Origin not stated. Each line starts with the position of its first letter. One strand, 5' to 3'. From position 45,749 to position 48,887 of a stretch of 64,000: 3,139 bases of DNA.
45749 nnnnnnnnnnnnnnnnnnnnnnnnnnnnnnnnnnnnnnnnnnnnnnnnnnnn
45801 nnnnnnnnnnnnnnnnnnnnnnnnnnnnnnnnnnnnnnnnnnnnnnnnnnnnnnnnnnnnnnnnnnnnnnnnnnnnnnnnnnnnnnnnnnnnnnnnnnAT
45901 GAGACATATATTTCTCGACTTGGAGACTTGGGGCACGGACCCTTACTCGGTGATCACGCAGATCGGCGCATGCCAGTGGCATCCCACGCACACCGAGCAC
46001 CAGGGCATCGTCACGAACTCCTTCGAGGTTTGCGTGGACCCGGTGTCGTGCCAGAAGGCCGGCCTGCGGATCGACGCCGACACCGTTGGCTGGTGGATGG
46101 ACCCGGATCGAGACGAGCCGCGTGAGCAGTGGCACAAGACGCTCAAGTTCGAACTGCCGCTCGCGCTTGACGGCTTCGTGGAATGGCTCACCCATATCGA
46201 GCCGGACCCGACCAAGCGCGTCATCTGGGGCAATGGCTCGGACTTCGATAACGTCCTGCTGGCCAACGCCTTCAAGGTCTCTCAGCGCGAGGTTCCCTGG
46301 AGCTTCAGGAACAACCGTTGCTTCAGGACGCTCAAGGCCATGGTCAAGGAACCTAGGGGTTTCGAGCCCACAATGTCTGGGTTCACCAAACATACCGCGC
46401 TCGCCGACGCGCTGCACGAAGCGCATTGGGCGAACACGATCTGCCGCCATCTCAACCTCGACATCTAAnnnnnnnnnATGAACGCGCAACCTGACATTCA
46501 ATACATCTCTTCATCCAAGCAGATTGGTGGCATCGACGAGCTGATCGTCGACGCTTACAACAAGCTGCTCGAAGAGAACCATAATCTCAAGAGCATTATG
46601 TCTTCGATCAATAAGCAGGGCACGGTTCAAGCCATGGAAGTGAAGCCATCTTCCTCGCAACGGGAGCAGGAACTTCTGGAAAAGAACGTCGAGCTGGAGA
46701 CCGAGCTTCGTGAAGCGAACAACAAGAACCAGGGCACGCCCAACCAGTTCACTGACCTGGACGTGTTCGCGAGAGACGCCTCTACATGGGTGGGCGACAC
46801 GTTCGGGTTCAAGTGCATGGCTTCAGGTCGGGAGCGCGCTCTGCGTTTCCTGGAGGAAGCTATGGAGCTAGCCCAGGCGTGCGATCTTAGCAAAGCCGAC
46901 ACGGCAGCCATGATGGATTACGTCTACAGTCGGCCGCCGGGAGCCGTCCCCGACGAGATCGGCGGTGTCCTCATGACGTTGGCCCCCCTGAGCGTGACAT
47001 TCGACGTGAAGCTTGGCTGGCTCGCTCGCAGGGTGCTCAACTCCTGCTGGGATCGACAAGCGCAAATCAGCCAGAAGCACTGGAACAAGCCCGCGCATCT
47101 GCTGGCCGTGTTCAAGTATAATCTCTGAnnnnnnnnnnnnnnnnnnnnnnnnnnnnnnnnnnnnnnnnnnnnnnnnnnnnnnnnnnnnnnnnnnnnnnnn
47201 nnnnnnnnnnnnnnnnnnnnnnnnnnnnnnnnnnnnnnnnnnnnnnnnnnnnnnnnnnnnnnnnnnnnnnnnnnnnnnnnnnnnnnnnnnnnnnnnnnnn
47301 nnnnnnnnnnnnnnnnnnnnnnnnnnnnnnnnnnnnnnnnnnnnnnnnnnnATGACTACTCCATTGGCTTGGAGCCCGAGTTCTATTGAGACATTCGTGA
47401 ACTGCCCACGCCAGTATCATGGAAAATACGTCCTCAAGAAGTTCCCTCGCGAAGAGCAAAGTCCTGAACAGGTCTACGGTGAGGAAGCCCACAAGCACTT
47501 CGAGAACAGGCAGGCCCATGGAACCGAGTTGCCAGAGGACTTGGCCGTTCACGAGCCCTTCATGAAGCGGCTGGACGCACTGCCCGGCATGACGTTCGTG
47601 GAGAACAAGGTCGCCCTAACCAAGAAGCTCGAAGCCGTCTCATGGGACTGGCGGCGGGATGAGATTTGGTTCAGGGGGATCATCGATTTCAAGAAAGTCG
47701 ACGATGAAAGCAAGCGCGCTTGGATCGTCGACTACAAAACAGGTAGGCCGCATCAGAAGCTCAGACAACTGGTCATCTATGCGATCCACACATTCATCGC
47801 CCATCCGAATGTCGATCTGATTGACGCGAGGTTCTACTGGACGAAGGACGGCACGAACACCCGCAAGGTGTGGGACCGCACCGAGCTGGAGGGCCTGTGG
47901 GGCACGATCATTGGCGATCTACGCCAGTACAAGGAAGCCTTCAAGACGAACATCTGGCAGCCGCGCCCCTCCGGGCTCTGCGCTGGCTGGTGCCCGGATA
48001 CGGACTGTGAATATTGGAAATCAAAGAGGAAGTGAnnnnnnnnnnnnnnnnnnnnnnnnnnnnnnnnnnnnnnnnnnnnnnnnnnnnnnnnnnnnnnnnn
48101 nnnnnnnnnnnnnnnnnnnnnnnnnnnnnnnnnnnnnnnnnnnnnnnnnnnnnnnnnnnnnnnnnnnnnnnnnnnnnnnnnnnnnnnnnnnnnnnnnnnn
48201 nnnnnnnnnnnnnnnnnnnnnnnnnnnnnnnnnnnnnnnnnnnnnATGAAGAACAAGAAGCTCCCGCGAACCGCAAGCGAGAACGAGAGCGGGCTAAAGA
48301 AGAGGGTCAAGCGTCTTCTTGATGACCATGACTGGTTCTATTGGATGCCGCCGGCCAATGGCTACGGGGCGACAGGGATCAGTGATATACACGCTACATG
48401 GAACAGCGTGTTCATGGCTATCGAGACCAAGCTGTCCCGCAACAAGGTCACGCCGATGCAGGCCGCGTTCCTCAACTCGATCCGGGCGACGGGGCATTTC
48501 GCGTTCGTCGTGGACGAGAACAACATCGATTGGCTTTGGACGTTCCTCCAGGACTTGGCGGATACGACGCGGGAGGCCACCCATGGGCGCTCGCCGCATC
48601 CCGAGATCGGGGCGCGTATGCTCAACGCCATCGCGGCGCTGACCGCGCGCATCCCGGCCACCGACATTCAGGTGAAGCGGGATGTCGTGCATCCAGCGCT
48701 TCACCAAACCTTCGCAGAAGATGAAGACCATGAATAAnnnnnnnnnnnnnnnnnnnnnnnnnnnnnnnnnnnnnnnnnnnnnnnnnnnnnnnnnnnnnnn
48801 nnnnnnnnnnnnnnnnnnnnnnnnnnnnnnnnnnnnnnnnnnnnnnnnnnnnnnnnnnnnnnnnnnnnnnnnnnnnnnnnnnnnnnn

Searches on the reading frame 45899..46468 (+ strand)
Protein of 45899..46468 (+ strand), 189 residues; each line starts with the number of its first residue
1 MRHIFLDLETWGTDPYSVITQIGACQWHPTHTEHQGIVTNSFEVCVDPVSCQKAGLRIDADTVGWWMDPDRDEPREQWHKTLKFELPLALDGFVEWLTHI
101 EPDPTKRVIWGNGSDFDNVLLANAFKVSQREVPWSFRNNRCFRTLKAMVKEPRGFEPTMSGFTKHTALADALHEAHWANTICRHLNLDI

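Call 44: search_protein_families(library=pfam, max_evalue=0.001, proteins=[window:45899-46468:+])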
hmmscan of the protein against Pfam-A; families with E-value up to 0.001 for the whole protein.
window:45899-46468:+ (189 aa): 1 family
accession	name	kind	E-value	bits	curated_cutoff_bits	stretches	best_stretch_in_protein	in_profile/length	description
PF16473.11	Rv2179c-like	-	1.9e-37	129.1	27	1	3-181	2-176/177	3'-5' exoribonuclease Rv2179c-like domain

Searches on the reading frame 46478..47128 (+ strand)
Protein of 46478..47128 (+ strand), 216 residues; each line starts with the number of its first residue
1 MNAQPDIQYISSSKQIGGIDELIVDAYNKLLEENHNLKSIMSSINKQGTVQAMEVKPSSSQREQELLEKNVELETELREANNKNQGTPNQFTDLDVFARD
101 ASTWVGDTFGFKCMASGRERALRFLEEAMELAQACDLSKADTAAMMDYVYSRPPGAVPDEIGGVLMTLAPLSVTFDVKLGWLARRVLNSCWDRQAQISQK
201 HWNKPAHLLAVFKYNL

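Call 44: search_protein_families(library=pfam, max_evalue=0.001, proteins=[window:46478-47128:+])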
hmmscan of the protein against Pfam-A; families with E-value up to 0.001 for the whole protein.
window:46478-47128:+ (216 aa): 0 families

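Call 61: search_protein_families(library=phrogs, max_evalue=0.001, proteins=[window:46478-47128:+])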
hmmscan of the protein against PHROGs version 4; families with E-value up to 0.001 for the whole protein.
window:46478-47128:+ (216 aa): 2 families
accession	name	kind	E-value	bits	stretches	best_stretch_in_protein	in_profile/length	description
phrog_8593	-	unknown function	5.7e-25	89.2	1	94-207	44-157/487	-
phrog_14118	-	unknown function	1e-24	88.5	1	90-207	161-280/371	-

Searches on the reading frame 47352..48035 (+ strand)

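Call 44: search_protein_families(library=pfam, max_evalue=0.001, proteins=[window:47352-48035:+])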
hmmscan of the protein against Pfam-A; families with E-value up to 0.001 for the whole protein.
window:47352-48035:+ (227 aa): 1 family
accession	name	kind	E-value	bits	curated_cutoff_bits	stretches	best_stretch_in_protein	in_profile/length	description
PF12705.13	PDDEXK_1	-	3e-14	54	22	1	7-145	2-167/247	PD-(D/E)XK nuclease superfamily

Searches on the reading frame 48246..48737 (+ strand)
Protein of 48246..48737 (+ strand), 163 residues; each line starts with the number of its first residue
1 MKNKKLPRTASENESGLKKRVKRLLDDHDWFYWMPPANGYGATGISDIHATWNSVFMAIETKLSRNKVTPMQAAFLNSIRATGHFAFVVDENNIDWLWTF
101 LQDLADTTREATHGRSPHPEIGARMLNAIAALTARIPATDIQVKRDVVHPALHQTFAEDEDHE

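Call 44: search_protein_families(library=pfam, max_evalue=0.001, proteins=[window:48246-48737:+])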
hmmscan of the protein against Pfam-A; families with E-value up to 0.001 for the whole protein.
window:48246-48737:+ (163 aa): 0 families

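Call 61: search_protein_families(library=phrogs, max_evalue=0.001, proteins=[window:48246-48737:+])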
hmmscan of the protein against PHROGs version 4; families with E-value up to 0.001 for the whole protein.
window:48246-48737:+ (163 aa): 2 families
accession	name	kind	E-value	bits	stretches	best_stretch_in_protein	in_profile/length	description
phrog_93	-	DNA, RNA and nucleotide metabolism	1.4e-10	41.5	1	6-105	346-442/613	endonuclease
phrog_824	-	unknown function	4.5e-06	27.7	1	43-89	112-161/265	-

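Call 62: search_protein_families(library=pfam, max_evalue=5, proteins=[window:48246-48737:+])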
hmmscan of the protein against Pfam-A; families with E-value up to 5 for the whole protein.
window:48246-48737:+ (163 aa): 2 families
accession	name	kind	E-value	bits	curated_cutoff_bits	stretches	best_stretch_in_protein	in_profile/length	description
PF08774.17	VRR_NUC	-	0.0063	17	23.8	1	42-89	61-112/116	VRR-NUC domain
PF01870.24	Hjc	-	0.19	12.1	21.1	1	22-67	7-52/93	Archaeal holliday junction resolvase (hjc)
